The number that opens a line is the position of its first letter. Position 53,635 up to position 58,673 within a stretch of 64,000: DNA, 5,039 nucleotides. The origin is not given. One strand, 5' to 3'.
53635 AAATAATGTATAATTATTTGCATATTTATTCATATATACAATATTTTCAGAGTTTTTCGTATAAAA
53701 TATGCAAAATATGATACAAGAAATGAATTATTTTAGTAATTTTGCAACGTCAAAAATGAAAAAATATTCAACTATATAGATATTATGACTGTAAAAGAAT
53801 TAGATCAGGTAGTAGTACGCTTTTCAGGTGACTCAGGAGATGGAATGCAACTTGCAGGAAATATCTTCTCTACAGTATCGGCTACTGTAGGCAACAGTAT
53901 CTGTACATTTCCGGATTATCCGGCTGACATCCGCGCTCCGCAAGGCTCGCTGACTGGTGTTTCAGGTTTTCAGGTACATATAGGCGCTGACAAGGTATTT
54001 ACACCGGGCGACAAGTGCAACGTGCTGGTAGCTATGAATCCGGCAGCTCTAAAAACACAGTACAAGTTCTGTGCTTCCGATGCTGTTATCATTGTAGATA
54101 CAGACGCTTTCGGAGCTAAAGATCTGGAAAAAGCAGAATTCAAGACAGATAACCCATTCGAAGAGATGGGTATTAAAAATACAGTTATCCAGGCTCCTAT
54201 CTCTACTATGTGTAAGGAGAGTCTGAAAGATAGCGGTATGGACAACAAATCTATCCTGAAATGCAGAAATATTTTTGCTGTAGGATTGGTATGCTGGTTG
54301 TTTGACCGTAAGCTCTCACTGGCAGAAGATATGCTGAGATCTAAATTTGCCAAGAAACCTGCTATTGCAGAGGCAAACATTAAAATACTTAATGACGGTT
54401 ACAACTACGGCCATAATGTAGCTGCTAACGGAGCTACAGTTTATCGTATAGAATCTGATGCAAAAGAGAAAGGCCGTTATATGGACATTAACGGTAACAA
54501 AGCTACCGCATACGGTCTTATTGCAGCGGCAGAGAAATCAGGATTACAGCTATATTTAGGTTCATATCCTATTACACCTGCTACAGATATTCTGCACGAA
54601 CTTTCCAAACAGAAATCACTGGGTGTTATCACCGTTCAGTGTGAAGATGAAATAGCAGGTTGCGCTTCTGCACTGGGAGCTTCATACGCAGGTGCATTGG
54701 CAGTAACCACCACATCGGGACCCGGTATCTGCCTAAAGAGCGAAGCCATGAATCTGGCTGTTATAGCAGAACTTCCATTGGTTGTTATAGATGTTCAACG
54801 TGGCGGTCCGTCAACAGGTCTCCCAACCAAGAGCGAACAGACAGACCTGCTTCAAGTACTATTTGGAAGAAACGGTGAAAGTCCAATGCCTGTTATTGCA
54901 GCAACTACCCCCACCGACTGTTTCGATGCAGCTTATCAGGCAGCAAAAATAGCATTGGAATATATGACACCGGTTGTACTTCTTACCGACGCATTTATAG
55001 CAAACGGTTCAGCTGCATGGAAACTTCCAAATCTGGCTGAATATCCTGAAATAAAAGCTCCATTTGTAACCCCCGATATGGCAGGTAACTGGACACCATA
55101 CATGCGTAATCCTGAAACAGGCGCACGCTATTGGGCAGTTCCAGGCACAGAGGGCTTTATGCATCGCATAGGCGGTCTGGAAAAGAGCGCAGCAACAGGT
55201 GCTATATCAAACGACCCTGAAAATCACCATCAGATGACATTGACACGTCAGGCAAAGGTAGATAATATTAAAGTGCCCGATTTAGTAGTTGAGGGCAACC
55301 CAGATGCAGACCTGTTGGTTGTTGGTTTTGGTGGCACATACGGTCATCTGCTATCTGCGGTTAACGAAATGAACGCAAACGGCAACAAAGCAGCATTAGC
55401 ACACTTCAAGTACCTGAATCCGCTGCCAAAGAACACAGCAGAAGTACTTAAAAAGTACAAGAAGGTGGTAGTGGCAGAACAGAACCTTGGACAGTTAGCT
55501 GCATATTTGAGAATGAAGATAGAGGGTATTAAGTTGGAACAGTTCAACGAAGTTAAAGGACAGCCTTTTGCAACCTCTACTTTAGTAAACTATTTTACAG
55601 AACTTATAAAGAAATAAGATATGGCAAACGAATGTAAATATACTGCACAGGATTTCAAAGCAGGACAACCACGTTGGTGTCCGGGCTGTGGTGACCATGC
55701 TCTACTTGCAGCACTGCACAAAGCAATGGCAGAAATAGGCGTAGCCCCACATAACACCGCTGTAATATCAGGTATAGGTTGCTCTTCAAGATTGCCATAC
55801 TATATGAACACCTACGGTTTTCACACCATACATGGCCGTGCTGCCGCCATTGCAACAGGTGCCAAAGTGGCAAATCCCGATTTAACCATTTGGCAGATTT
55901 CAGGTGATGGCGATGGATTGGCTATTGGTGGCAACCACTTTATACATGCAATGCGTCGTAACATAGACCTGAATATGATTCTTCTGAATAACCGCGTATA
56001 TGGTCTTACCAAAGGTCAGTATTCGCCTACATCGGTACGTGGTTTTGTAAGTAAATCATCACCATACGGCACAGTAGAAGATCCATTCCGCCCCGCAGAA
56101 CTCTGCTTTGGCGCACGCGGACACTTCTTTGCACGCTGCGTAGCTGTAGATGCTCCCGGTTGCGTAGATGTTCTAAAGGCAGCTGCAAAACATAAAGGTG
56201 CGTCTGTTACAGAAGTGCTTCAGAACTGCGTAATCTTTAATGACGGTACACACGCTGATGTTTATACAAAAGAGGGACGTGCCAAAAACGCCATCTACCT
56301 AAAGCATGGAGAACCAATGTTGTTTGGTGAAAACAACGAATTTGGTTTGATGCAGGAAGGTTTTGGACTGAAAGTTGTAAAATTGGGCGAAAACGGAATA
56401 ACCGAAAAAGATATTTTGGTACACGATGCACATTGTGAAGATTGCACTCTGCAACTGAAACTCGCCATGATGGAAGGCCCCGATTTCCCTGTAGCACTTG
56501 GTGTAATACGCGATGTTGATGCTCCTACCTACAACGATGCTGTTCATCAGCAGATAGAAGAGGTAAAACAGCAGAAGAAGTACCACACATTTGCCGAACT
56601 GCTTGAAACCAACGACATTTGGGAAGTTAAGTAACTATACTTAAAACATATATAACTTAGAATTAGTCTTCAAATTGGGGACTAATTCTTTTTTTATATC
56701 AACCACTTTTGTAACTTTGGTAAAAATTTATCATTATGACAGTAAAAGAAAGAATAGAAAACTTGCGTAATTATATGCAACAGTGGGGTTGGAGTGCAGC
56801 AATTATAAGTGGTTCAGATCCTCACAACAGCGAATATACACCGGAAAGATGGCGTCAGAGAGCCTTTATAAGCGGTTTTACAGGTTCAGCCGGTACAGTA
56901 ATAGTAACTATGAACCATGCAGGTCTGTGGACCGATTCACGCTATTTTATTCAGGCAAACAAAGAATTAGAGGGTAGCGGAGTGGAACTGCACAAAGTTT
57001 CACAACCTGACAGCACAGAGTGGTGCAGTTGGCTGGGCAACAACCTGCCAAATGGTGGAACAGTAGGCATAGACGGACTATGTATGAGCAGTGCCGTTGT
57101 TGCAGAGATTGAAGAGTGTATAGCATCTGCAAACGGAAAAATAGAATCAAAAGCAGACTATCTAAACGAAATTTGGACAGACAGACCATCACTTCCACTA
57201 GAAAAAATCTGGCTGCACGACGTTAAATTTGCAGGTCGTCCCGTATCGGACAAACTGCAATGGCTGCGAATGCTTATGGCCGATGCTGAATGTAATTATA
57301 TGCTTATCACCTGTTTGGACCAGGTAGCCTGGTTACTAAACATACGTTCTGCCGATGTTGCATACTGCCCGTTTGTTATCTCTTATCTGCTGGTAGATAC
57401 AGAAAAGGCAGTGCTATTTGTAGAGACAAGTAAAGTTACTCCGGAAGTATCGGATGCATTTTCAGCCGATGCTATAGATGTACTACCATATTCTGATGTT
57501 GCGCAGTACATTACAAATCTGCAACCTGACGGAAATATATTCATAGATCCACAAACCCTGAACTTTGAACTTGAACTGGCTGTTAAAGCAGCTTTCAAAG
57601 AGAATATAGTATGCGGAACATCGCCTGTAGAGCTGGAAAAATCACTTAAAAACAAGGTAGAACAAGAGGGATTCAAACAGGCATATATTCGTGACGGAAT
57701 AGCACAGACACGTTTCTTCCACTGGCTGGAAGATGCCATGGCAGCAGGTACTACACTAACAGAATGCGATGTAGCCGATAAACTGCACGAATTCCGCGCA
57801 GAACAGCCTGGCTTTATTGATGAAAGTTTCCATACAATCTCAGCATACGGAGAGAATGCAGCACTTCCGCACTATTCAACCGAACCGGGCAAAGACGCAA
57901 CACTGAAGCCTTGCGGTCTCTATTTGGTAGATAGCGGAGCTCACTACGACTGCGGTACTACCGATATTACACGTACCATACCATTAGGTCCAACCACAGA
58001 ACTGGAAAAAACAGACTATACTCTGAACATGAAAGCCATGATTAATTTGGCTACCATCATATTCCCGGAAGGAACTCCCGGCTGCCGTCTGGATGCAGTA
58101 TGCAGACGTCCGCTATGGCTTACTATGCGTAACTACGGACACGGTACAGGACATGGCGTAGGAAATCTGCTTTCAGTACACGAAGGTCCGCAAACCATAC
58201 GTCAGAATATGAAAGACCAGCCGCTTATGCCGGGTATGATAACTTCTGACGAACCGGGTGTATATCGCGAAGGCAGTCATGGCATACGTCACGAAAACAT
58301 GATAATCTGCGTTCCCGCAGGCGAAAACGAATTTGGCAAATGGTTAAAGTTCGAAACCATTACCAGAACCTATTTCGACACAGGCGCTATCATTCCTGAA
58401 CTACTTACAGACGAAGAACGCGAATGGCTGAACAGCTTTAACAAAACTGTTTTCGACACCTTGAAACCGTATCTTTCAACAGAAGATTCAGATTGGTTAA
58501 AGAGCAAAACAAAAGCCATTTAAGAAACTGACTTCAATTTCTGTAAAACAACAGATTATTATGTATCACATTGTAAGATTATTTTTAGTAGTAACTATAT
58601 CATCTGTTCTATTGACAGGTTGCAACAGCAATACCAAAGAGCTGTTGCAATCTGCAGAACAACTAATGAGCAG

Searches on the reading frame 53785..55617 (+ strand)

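Call 39: search_protein_families(library=pfam, proteins=[window:53785-55617:+], max_evalue=0.01)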
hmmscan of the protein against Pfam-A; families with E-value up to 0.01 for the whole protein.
window:53785-55617:+ (610 aa): 5 families
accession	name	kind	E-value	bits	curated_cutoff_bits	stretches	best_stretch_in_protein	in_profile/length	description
PF01855.24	POR_N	-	8.2e-48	163.6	27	1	259-465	12-216/231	Pyruvate flavodoxin/ferredoxin oxidoreductase, thiamine diP-bdg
PF01558.24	POR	-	3.3e-21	76.7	27.4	1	18-206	2-172/173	Pyruvate ferredoxin/flavodoxin oxidoreductase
PF17147.9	PFOR_II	-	5.1e-07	30.4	27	1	508-582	1-81/102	Pyruvate:ferredoxin oxidoreductase core domain II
PF02780.25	Transketolase_C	-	2.8e-05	24.5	25.9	1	506-567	8-70/124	Transketolase, C-terminal domain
PF02776.23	TPP_enzyme_N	-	0.00023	21.3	26.8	1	261-348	22-107/119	Thiamine pyrophosphate enzyme, N-terminal TPP binding domain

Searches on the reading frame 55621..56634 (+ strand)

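Call 39: search_protein_families(library=pfam, proteins=[window:55621-56634:+], max_evalue=0.01)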
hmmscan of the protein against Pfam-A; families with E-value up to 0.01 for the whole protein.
window:55621-56634:+ (337 aa): 1 family
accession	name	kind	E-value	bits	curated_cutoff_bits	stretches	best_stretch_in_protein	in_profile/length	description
PF02775.26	TPP_enzyme_C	-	3.9e-28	98.6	21.9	1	52-199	2-151/151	Thiamine pyrophosphate enzyme, C-terminal TPP binding domain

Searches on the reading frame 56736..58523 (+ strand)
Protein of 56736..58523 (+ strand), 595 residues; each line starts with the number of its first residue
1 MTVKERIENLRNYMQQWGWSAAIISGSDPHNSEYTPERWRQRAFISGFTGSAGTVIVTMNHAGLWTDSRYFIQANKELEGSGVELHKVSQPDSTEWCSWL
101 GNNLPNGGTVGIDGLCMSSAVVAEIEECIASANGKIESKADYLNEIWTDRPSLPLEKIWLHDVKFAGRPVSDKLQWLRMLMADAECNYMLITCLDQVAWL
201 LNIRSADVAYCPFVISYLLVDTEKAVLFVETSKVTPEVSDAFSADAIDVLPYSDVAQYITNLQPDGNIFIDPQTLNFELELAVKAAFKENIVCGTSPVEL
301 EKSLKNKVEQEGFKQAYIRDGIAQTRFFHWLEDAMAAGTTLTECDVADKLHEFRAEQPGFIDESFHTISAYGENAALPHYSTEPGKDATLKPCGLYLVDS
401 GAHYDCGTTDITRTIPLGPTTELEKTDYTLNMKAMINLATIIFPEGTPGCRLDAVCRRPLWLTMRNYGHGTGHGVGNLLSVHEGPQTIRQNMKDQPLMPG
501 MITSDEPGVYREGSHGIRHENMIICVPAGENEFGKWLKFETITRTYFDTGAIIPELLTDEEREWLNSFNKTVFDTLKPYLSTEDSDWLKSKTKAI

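Call 39: search_protein_families(library=pfam, proteins=[window:56736-58523:+], max_evalue=0.01)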
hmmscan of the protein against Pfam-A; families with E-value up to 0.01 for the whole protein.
window:56736-58523:+ (595 aa): 4 families
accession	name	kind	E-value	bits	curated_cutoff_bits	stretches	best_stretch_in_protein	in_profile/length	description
PF00557.29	Peptidase_M24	-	2.4e-46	158.6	23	1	312-525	2-206/208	Metallopeptidase family M24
PF16189.11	Creatinase_N_2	-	1.8e-45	155.3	29.7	1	149-309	1-161/161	Creatinase/Prolidase N-terminal domain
PF16188.10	Peptidase_M24_C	-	2.7e-19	69.3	28.9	1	535-595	1-63/63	C-terminal region of peptidase_M24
PF01321.24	Creatinase_N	-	9.3e-18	65.4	22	1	6-129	1-110/128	Creatinase/Prolidase N-terminal domain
